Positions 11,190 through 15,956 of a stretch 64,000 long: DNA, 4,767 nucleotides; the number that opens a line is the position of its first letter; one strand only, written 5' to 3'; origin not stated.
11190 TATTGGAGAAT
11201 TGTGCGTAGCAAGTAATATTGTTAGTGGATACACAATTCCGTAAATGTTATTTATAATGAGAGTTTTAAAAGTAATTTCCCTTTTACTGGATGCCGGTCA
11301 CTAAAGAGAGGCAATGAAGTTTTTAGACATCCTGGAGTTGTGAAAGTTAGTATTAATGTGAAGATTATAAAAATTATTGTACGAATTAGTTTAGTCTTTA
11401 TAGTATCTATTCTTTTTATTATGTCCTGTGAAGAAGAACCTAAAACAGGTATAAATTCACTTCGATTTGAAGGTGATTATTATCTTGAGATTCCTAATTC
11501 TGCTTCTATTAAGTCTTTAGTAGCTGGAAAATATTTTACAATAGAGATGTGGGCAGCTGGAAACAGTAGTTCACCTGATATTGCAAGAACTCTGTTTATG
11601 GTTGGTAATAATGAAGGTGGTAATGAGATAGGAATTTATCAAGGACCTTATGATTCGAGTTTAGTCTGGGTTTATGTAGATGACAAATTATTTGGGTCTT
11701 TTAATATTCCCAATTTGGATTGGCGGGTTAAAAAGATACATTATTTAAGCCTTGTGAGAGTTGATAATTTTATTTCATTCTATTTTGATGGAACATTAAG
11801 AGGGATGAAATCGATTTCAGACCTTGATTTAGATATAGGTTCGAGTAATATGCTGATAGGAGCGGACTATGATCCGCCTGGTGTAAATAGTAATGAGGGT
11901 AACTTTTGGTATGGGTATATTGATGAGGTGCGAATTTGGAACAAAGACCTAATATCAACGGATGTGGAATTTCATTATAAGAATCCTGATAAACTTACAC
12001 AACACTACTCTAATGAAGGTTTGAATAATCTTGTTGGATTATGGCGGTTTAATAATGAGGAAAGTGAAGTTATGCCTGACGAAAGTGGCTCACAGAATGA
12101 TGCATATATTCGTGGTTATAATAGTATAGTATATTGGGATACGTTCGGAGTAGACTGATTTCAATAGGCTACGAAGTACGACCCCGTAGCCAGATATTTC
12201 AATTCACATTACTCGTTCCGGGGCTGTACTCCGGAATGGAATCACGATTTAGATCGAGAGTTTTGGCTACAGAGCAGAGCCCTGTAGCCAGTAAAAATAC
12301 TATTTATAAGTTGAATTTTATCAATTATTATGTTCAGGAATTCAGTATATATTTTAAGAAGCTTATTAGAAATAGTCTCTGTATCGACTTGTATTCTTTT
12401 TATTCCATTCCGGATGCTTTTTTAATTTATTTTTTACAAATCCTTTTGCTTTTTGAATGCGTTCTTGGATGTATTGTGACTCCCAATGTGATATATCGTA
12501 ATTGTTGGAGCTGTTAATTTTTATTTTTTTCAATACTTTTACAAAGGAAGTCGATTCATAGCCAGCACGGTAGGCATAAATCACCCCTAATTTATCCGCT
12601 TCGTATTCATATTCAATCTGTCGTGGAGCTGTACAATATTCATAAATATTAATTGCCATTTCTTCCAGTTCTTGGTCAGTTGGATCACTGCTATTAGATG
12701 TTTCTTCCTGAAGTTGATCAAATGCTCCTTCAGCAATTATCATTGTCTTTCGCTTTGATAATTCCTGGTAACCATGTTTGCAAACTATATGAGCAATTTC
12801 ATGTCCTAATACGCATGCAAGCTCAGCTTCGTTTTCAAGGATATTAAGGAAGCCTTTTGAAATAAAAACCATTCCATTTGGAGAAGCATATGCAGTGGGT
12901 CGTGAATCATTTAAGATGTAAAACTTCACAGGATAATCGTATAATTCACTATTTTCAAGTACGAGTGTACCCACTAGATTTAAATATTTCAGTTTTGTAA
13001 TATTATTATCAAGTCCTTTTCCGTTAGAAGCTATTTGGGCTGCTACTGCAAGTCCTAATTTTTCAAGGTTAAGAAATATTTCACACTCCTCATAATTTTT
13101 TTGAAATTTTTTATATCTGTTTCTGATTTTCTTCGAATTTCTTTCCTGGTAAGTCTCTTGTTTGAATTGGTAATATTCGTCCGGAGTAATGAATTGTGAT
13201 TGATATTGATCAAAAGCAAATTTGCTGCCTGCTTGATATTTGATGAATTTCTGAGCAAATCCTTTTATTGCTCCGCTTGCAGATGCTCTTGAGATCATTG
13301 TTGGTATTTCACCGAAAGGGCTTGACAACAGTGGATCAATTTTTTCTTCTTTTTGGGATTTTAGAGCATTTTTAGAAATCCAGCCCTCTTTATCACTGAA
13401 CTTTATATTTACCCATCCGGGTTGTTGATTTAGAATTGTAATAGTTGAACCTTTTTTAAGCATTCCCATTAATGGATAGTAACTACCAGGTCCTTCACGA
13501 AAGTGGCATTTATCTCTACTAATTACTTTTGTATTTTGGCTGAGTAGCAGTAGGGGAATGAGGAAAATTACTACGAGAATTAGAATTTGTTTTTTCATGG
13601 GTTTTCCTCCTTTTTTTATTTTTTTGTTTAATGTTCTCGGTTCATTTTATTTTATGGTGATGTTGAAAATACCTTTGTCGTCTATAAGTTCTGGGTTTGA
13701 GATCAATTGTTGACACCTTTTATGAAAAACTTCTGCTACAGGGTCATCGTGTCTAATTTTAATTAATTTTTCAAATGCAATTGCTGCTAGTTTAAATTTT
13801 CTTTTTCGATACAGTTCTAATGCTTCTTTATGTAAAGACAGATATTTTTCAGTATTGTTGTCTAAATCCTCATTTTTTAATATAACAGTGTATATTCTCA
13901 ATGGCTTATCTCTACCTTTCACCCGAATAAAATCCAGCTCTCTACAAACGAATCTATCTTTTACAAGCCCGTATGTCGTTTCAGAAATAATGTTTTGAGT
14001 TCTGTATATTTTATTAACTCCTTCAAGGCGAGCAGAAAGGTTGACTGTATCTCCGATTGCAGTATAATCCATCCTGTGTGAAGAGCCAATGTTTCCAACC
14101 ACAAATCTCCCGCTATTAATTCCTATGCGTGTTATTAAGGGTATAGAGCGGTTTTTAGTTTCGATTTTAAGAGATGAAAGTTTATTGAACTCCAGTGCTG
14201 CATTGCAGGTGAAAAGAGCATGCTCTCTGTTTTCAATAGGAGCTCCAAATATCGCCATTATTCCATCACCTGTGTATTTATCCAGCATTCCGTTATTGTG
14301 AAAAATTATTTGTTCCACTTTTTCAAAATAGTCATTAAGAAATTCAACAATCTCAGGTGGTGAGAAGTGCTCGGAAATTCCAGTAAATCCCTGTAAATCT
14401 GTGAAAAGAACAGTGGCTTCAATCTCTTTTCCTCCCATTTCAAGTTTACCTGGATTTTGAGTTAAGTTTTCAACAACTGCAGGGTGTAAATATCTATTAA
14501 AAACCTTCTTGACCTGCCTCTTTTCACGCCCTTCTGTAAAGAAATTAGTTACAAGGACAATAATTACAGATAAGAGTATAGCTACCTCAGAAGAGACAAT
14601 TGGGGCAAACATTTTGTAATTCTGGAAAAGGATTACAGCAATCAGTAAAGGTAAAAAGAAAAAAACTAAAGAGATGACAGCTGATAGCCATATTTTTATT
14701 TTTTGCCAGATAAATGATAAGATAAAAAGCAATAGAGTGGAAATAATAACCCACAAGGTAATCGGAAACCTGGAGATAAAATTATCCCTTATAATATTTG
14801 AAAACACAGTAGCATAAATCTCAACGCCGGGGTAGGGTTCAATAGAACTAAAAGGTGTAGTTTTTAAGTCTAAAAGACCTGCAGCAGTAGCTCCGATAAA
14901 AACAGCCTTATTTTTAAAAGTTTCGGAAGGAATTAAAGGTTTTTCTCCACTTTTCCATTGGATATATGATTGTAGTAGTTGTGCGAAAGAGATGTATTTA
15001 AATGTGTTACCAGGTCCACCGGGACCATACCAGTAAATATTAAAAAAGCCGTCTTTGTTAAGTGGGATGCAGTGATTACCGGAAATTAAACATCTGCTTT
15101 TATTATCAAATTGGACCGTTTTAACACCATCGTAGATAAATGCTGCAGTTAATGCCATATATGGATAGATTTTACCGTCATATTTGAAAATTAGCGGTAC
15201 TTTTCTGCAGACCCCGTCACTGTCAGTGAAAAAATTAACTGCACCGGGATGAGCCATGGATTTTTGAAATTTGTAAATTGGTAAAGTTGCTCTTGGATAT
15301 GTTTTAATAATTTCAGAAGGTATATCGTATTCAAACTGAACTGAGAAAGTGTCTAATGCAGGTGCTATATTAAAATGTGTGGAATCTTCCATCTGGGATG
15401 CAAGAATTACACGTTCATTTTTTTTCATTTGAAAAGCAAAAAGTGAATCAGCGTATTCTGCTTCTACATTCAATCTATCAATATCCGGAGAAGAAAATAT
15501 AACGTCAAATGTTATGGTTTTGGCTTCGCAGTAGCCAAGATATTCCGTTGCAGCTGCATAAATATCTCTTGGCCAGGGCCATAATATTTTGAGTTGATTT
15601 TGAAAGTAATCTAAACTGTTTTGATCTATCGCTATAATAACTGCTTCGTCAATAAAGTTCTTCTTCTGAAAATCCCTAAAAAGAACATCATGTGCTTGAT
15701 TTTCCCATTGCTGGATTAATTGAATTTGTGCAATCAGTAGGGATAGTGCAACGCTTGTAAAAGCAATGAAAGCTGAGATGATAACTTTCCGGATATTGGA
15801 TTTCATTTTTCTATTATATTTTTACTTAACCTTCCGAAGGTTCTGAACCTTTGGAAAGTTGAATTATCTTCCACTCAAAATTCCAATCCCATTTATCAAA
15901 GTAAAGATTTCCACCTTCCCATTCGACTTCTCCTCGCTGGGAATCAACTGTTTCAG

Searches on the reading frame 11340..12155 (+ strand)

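Call 22: search_protein_families(library=pfam, proteins=[window:11340-12155:+], max_evalue=0.0001)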
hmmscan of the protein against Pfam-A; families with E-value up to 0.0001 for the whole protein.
window:11340-12155:+ (272 aa): 1 family
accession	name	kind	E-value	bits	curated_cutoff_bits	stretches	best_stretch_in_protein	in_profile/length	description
PF13385.13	Laminin_G_3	-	7.5e-13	49.3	27.6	1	45-209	3-150/151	Concanavalin A-like lectin/glucanases superfamily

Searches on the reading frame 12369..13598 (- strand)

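Call 22: search_protein_families(library=pfam, proteins=[window:12369-13598:-], max_evalue=0.0001)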
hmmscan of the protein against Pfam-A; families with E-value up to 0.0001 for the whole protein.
window:12369-13598:- (410 aa): 2 families
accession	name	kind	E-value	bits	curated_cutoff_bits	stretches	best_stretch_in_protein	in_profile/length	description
PF01435.24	Peptidase_M48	-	1.6e-19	70.9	20.3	1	215-379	16-166/186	Peptidase family M48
PF08239.17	SH3_3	-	9.3e-10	39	27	1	34-79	6-53/54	Bacterial SH3 domain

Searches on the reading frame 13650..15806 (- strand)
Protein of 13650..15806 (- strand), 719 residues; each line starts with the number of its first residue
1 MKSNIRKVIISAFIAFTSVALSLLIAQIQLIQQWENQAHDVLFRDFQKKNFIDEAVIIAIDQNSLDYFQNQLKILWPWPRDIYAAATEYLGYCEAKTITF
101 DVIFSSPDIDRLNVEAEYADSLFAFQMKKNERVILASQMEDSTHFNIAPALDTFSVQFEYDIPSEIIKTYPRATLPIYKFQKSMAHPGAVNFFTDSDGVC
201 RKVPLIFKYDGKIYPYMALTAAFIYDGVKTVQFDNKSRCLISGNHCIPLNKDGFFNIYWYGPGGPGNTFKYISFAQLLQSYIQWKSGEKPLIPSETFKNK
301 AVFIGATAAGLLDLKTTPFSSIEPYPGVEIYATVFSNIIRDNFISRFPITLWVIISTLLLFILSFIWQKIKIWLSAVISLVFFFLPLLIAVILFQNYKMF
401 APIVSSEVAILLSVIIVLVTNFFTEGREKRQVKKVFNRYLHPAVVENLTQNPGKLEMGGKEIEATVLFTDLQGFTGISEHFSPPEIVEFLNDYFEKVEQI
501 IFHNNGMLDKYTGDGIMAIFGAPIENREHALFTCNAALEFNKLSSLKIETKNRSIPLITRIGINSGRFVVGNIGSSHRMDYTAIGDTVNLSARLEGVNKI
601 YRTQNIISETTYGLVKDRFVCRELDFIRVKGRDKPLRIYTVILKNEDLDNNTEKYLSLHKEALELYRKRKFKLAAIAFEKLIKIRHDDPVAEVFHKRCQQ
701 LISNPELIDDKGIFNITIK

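Call 22: search_protein_families(library=pfam, proteins=[window:13650-15806:-], max_evalue=0.0001)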
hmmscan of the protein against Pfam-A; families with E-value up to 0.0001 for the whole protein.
window:13650-15806:- (719 aa): 2 families
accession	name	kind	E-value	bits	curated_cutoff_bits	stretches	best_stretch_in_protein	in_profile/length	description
PF05226.16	CHASE2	-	1.1e-49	169.7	26.3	1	21-359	4-250/257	CHASE2 domain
PF00211.25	Guanylate_cyc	-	5.8e-23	81.9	21.9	1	463-635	8-176/183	Adenylate and Guanylate cyclase catalytic domain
